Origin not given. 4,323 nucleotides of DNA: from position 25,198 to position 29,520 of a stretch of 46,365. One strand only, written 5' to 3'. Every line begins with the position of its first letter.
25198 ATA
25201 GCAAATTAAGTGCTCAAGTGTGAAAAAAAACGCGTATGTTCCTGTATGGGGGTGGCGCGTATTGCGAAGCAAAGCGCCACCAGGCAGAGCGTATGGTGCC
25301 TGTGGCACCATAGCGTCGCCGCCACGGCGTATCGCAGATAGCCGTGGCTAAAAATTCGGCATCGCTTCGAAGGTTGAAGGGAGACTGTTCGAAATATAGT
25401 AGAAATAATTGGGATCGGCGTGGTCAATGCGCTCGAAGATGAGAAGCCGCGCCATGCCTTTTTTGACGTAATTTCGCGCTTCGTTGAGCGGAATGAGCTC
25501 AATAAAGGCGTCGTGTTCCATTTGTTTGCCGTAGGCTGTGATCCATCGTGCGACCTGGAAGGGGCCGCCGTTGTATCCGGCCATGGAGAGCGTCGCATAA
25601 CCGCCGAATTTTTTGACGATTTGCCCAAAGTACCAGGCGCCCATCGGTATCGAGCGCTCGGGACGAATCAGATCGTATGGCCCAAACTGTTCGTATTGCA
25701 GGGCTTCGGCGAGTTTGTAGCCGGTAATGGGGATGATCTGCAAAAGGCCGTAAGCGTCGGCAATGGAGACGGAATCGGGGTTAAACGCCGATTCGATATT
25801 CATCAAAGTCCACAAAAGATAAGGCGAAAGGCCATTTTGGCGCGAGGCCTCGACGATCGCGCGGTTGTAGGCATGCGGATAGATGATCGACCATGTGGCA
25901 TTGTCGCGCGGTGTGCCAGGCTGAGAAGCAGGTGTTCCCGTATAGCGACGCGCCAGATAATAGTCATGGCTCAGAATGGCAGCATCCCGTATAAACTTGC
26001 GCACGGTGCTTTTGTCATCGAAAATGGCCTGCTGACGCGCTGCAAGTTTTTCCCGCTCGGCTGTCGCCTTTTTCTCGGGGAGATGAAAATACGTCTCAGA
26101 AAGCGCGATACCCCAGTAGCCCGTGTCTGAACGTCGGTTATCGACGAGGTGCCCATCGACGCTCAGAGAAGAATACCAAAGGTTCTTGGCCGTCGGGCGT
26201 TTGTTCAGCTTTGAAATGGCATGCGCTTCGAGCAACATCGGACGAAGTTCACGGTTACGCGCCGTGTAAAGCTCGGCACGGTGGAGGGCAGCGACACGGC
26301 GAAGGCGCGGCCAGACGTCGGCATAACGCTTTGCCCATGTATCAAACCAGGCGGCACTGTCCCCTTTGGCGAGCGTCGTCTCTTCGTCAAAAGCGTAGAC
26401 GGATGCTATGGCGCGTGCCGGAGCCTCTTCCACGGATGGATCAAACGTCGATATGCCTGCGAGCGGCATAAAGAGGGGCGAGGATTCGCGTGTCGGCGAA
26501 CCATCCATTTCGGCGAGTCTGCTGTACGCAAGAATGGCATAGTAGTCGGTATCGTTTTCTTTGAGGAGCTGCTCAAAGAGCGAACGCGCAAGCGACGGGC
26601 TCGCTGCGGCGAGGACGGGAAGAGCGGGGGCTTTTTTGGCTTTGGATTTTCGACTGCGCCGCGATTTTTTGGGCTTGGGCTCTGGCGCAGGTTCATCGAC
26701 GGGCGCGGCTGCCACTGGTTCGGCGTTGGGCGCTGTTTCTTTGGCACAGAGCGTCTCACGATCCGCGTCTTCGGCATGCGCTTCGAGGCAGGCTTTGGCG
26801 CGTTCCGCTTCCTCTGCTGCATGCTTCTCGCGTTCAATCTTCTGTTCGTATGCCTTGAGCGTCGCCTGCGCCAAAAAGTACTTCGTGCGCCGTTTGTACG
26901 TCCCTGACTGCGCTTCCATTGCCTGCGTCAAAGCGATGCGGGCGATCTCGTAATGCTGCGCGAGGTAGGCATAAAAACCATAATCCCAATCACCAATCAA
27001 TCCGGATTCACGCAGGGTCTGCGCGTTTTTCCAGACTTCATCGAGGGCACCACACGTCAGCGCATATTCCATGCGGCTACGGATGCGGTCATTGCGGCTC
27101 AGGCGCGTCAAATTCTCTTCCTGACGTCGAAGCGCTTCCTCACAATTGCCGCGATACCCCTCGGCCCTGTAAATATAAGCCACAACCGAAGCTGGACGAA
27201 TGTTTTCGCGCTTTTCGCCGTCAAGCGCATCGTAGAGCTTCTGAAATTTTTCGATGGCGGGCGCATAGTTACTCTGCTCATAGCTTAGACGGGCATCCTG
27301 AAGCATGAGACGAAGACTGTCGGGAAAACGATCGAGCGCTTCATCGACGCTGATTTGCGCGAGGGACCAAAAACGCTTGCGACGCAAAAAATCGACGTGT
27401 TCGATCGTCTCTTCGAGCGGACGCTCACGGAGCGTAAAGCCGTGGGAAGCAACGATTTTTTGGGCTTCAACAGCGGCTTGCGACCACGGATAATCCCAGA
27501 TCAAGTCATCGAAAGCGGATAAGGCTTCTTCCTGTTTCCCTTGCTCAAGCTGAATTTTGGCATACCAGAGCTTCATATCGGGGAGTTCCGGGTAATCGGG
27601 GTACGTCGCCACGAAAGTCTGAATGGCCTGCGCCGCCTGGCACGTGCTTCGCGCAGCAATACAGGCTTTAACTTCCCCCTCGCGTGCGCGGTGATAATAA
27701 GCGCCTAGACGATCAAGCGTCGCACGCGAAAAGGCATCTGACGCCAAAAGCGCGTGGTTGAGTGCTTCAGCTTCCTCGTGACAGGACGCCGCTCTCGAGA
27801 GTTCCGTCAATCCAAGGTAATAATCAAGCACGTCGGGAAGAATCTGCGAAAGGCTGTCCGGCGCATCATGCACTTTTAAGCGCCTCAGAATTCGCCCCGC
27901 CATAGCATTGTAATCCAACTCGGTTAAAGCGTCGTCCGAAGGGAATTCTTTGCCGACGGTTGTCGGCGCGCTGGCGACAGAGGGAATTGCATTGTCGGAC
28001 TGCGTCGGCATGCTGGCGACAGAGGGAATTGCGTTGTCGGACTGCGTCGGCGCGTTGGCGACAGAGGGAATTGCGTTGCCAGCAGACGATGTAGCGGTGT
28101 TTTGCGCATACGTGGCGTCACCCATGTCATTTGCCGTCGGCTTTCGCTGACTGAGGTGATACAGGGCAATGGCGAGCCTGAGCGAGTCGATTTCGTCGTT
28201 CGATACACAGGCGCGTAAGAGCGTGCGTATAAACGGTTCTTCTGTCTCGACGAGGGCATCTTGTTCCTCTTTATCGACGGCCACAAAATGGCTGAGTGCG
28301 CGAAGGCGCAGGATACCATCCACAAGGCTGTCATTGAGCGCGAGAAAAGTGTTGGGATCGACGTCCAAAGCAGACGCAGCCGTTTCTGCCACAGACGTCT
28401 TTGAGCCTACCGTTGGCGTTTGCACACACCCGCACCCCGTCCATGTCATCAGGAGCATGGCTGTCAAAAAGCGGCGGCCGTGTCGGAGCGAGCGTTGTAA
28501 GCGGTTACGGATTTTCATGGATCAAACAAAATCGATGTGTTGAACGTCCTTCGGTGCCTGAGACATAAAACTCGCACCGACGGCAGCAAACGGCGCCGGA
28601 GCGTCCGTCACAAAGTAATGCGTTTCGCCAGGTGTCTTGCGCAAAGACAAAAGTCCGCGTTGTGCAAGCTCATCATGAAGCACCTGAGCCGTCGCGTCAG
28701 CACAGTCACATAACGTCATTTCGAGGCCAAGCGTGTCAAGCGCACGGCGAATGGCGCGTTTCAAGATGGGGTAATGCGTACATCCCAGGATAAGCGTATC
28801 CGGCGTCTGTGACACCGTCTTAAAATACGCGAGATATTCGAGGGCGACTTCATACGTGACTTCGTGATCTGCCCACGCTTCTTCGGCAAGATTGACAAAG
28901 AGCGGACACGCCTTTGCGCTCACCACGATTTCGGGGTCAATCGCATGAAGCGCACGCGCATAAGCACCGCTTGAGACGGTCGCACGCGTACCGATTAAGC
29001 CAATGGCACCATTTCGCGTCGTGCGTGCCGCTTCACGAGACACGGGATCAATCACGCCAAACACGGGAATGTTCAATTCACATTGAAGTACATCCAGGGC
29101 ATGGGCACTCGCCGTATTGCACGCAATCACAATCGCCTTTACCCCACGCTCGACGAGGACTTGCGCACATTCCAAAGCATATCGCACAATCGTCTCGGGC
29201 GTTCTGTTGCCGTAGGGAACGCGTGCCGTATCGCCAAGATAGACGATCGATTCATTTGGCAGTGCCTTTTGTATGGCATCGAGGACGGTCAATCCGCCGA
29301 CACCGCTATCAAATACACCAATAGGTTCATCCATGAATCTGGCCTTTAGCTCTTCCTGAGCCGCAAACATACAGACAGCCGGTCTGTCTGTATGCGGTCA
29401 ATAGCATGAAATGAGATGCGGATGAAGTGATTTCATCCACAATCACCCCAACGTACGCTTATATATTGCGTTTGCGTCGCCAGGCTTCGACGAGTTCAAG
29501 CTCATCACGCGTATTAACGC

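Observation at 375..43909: Dispersed intergenic hairpin family with an invariant C-G(unpaired)-TAT / ATA-G core and freely covarying helices (at least 18 copies in 9 loci)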

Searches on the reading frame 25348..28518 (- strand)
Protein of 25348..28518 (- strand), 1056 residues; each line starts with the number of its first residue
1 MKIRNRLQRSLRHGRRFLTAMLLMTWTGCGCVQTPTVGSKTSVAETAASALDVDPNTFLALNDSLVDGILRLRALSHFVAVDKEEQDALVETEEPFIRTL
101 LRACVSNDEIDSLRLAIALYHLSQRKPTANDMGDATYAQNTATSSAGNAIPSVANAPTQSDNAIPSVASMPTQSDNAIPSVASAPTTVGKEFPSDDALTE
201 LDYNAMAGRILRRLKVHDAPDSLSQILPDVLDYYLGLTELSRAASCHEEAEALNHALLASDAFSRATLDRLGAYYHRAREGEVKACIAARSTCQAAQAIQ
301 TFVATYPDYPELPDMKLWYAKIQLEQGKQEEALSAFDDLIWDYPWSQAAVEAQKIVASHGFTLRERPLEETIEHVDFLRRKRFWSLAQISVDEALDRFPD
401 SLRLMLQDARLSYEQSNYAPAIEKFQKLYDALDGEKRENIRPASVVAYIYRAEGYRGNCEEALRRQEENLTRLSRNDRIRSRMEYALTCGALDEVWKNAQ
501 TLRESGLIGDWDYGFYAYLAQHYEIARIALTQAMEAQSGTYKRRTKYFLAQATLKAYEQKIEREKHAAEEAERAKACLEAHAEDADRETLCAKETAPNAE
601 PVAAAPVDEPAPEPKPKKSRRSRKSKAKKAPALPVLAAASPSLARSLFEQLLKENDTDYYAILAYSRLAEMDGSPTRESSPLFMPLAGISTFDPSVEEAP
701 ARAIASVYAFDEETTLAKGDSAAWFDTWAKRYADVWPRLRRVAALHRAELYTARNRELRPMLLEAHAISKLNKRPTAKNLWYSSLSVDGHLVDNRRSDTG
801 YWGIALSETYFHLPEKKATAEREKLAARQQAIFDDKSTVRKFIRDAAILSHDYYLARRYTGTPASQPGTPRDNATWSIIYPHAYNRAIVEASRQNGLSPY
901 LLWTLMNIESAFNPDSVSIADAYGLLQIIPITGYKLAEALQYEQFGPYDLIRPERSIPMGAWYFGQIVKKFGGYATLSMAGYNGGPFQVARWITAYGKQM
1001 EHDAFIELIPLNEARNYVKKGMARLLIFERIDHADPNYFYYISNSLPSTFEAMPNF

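Call 14: search_protein_families(library=ncbifam, proteins=[window:25348-28518:-])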
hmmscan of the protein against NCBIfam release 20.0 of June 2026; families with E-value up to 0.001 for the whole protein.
window:25348-28518:- (1056 aa): 7 families
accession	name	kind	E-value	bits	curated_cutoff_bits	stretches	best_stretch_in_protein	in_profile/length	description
NF047373.1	BB0259_flg_lyt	exception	1.6e-38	133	234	1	848-1020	512-680/705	flagellar assembly lytic transglycosylase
NF008631.0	PRK11619.1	equivalog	2.5e-22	79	536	1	880-1023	475-619/644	murein transglycosylase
NF008050.0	PRK10783.1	equivalog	3.9e-08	32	508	1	899-1023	118-239/457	murein transglycosylase D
TIGR02795.1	tol_pal_ybgF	equivalog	2.2e-07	31.5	90.1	1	287-353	50-116/119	tol-pal system protein YbgF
NF008670.0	PRK11671.1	equivalog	2.6e-07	30.1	375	1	882-935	190-243/359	membrane-bound lytic murein transglycosylase MltC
NF008068.0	PRK10803.1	equivalog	2.5e-05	24.3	383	1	289-352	156-219/263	cell division protein CpoB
NF012014.0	PRK15470.1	equivalog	0.00014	21.5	233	1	891-965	46-122/203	membrane-bound lytic murein transglycosylase EmtA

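Call 28: find_related_loci(query=window:25348-28518:-, collection=metagenome_contigs, flank=10000)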
Query window:25348-28518:- (1056 aa) in metagenome_contigs; peptide patterns used: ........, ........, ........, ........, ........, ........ (x = any residue, [..] = any of these).
51 stretches matched a pattern, but none encodes a relative of the query by tblastn (E <= 1e-3).

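Call 29: find_homologous_proteins(query=window:25348-28518:-, max_evalue=1e-20)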
Query window:25348-28518:- (1056 aa): 7 proteins with E <= 1e-20 among 8000 candidates.
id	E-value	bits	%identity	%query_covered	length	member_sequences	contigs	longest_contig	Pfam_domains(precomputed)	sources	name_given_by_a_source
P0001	0.0e+0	2365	97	100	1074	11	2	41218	PF01464.26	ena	-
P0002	0.0e+0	1447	62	100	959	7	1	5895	PF01464.26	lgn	-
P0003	0.0e+0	1071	52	91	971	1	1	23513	PF01464.26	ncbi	-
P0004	0.0e+0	1047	55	82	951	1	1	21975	PF01464.26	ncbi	-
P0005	0.0e+0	1026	54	80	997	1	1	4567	PF01464.26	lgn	-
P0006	1.2e-225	770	46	79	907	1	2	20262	PF01464.26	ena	-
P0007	9.1e-120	420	42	52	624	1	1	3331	-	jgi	-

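Call 30: find_encoding_contigs(protein=P0001, flank=10000, max_places=4)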
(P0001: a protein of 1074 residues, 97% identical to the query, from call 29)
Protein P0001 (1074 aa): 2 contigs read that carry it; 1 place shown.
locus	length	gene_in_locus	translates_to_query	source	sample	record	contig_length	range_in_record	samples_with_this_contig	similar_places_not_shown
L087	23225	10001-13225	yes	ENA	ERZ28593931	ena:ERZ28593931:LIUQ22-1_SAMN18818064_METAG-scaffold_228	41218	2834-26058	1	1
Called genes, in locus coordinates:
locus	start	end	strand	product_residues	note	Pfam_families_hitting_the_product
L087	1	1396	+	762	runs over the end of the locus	PF09371:Tex_N, PF22706:Tex_central_region, PF16921:Tex_YqgF, PF14635:HHH_7, PF12836:HHH_3, PF17674:HHH_9, PF00575:S1, PF23459:S1_RRP5, +2 more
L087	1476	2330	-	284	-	-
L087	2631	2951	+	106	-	-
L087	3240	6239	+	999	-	PF00912:Transgly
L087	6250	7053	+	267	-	PF03437:BtpA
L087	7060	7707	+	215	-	PF13353:Fer4_12 (weak), PF04055:Radical_SAM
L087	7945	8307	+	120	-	PF01242:PTPS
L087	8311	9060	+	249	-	PF00483:NTP_transferase, PF01128:IspD (weak), PF12804:NTP_transf_3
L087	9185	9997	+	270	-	PF01177:Asp_Glu_race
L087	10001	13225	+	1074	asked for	PF01464:SLT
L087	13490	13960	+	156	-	PF14229:DUF4332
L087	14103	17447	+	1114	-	PF13432:TPR_16 (faint)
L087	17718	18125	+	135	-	PF02410:RsfS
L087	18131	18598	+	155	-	PF02590:SPOUT_MTase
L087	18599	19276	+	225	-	PF00156:Pribosyltran (weak)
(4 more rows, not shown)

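Call 31: find_encoding_contigs(protein=P0002, flank=10000, max_places=3)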
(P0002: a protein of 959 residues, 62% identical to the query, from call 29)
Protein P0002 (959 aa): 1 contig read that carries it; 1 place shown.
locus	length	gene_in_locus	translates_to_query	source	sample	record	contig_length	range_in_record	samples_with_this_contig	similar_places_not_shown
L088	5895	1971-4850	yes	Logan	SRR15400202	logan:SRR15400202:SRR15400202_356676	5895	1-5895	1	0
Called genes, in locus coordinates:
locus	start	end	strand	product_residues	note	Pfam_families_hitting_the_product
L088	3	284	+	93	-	?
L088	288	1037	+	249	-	PF00483:NTP_transferase, PF01128:IspD (weak), PF12804:NTP_transf_3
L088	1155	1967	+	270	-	PF01177:Asp_Glu_race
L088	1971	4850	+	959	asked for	PF01464:SLT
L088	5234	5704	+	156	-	PF14229:DUF4332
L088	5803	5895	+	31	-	?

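Call 32: find_encoding_contigs(protein=P0003, flank=10000, max_places=3)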
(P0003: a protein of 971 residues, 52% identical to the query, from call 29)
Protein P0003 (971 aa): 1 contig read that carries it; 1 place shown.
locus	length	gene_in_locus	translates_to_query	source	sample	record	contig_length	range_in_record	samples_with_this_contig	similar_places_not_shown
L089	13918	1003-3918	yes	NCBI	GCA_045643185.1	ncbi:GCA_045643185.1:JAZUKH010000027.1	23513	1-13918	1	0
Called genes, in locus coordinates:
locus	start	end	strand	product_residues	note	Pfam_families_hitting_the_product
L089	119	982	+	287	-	PF01177:Asp_Glu_race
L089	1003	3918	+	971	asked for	PF01464:SLT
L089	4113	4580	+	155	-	PF14229:DUF4332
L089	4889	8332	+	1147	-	-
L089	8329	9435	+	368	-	PF00149:Metallophos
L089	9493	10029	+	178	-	-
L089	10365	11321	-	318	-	-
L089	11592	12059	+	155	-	PF11810:DUF3332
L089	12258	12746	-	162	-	PF02075:RuvC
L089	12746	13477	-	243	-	PF20772:TACO1_YebC_N, PF01709:Transcrip_reg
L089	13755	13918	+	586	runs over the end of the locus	PF03130:HEAT_PBS (faint), PF13646:HEAT_2 (faint)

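Call 33: find_encoding_contigs(protein=P0004, flank=10000, max_places=3)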
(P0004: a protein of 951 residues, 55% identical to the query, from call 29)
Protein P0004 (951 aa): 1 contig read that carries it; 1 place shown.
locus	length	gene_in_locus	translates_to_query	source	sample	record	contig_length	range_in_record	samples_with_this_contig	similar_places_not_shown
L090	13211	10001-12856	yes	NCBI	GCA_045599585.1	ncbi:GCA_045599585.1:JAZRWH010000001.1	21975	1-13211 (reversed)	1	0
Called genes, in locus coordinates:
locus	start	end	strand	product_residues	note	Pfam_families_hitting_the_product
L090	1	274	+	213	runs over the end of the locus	-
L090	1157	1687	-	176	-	-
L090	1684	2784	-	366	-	PF00149:Metallophos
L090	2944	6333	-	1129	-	-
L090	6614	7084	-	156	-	PF14229:DUF4332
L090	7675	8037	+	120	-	PF01242:PTPS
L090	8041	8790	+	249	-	PF00483:NTP_transferase, PF01128:IspD (weak), PF12804:NTP_transf_3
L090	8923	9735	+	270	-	PF01177:Asp_Glu_race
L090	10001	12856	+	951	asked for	PF01464:SLT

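Call 34: find_encoding_contigs(protein=P0006, flank=10000, max_places=3)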
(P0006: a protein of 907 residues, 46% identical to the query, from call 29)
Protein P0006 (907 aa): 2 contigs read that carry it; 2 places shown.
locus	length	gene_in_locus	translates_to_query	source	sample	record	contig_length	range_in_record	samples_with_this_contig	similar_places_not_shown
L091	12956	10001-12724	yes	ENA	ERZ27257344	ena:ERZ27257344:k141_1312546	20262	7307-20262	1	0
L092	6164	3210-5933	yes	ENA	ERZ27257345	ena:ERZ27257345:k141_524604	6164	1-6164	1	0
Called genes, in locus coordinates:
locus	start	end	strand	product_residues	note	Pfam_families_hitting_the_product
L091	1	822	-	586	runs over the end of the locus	-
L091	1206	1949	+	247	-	PF20772:TACO1_YebC_N, PF01709:Transcrip_reg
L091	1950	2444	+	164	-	PF02075:RuvC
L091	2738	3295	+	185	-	PF11810:DUF3332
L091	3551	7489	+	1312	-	PF10150:RNase_E_G, PF20833:RNase_E_G_Thio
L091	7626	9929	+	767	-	PF09371:Tex_N, PF22706:Tex_central_region, PF16921:Tex_YqgF, PF14635:HHH_7 (weak), PF03934:T2SSK (weak), PF12836:HHH_3, PF17674:HHH_9, PF00575:S1, +3 more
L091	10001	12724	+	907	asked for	PF01464:SLT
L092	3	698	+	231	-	?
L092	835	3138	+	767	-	PF09371:Tex_N, PF22706:Tex_central_region, PF16921:Tex_YqgF, PF14635:HHH_7 (weak), PF03934:T2SSK (weak), PF12836:HHH_3, PF17674:HHH_9, PF00575:S1, +3 more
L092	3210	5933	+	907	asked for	PF01464:SLT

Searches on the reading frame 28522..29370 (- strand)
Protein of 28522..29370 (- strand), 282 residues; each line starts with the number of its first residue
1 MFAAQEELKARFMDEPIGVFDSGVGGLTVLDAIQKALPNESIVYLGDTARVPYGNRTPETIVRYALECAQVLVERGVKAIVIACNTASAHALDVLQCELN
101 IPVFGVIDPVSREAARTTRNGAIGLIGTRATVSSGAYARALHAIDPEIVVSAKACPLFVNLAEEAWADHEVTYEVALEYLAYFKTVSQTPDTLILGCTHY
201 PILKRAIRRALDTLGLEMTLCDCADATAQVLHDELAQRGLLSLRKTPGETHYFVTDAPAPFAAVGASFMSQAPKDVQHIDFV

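Call 14: search_protein_families(library=ncbifam, proteins=[window:28522-29370:-])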
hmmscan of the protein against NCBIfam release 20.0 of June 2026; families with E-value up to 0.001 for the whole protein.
window:28522-29370:- (282 aa): 5 families
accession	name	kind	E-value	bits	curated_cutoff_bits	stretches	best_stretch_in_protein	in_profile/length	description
NF002035.0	PRK00865.1-3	equivalog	1.7e-74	250.8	328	1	13-280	2-264/267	glutamate racemase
TIGR00067.1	glut_race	equivalog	1.5e-67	227.6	146.65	1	17-262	1-242/251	glutamate racemase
NF002034.1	PRK00865.1-1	equivalog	9.5e-38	129.9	408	1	19-212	3-196/260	glutamate racemase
NF052483.1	racemase_CuyB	equivalog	1.2e-15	58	190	1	67-209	62-205/225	cysteate racemase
TIGR00035.1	asp_race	subfamily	5.1e-11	42.6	93.1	1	66-205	66-204/236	amino acid racemase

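Call 15: find_related_loci(query=window:28522-29370:-, collection=genome_contigs, flank=10000)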
Query window:28522-29370:- (282 aa) in genome_contigs; peptide patterns used: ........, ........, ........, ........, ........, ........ (x = any residue, [..] = any of these).
600 stretches matched a pattern (row limit reached: there are more); 595 encode a relative of the query (tblastn E <= 1e-3); the best 80 are kept; 80 distinct loci.
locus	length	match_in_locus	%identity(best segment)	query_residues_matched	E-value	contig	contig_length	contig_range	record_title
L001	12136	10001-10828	57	9-282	2e-97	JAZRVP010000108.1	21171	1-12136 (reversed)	MAG: Myxococcota bacterium isolate T1900044953_TA20190006.MAGScoT_cleanbin_000031 SGB_3738_k141_1498539, whole genome sh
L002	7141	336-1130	51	7-276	9e-83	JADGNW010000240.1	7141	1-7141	MAG: Blastocatellia bacterium isolate Chersky_418 k127_7544086, whole genome shotgun sequence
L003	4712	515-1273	50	14-271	1e-79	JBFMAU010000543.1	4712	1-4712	MAG: Acidobacteriota bacterium isolate MAG146 MAG146_543, whole genome shotgun sequence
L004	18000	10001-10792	51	14-281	2e-76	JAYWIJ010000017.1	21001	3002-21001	MAG: Gemmatimonadaceae bacterium isolate GLR81_GL56_UP_2_metabinner_13 GLR81_GL56_UP_2_metabinner_13_16, whole genome sh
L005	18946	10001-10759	52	14-270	3e-76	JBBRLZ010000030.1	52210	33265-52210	MAG: Gemmatimonadales bacterium isolate La1_maxbin2.450 LA1C_X2.450_k141_3114494L_52210_cov_34.9970, whole genome shotgu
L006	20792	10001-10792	44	14-281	3e-76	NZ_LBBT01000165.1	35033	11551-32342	Paraclostridium benzoelyticum strain JC272 contig174, whole genome shotgun sequence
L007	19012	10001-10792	49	14-281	2e-75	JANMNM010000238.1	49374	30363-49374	MAG: Gemmatimonadaceae bacterium isolate OTE_58_metabat_331 OTE_58_k141_3576507, whole genome shotgun sequence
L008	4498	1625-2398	50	14-277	3e-75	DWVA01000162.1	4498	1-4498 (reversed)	MAG TPA_asm: Candidatus Blautia intestinipullorum isolate ChiW16-4312 ChiW16__C63863_L4498_SAMN06858640, whole genome sh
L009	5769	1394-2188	48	16-281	5e-75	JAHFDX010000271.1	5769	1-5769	MAG: Myxococcales bacterium isolate nzgw255 NODE_12142_length_5770_cov_2.343247, whole genome shotgun sequence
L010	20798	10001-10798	49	15-282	1e-74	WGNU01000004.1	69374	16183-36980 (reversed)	MAG: Alphaproteobacteria bacterium isolate RI_48 c_000000151222, whole genome shotgun sequence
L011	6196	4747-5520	49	15-277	1e-74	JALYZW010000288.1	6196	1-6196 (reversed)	MAG: Verrucomicrobiota bacterium isolate KAP bin75 SD1490-92_k127_1431361, whole genome shotgun sequence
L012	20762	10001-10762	46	14-271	2e-74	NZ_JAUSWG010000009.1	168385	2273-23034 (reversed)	Paraclostridium ghonii strain DSM 15049 Ga0480186_09, whole genome shotgun sequence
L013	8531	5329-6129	49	14-280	2e-74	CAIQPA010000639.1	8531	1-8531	MAG: uncultured delta proteobacterium isolate ErkenSummer_bin-2361 genome assembly, contig: bin-2361:639/690, whole geno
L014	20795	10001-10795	45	13-281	2e-73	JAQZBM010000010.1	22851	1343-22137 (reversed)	MAG: Clostridia bacterium isolate L_E1_T20_C_bin.105 scaffold_2694, whole genome shotgun sequence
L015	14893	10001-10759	52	14-270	5e-73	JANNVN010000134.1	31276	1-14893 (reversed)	MAG: Gemmatimonadaceae bacterium isolate VAR_34_metabat_498 VAR_34_k141_135254, whole genome shotgun sequence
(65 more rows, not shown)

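Call 17: find_encoding_contigs(protein=window:28522-29370:-, flank=10000, max_places=6)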
Protein window:28522-29370:- (282 aa): 20 contigs read that carry it; 6 places shown.
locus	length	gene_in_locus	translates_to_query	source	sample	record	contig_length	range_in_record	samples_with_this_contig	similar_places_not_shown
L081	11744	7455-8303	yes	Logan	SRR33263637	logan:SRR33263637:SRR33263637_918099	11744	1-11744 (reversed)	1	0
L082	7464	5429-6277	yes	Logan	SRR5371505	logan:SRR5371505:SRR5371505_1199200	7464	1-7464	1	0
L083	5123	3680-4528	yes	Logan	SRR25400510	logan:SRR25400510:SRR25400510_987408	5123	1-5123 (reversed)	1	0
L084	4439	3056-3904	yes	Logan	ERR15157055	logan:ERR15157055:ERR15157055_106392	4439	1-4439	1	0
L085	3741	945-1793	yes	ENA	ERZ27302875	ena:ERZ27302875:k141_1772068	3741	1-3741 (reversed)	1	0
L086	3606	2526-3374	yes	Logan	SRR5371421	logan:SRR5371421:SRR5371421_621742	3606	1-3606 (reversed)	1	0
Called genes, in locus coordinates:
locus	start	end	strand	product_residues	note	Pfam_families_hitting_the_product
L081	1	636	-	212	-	?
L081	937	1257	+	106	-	-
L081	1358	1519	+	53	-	-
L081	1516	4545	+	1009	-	PF05359:DUF748, PF00912:Transgly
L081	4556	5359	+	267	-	PF03437:BtpA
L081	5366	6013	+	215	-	PF13353:Fer4_12 (weak), PF04055:Radical_SAM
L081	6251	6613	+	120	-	PF01242:PTPS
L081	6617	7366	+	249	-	PF00483:NTP_transferase, PF01128:IspD (weak), PF12804:NTP_transf_3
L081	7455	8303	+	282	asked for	PF01177:Asp_Glu_race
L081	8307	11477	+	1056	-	PF01464:SLT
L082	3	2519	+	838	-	?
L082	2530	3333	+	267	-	PF03437:BtpA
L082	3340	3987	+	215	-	PF13353:Fer4_12 (weak), PF04055:Radical_SAM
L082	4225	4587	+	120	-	PF01242:PTPS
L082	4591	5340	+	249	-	PF00483:NTP_transferase, PF01128:IspD (weak), PF12804:NTP_transf_3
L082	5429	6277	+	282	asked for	PF01177:Asp_Glu_race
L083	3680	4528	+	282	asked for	PF01177:Asp_Glu_race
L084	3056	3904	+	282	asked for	PF01177:Asp_Glu_race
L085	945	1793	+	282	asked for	PF01177:Asp_Glu_race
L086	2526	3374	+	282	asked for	PF01177:Asp_Glu_race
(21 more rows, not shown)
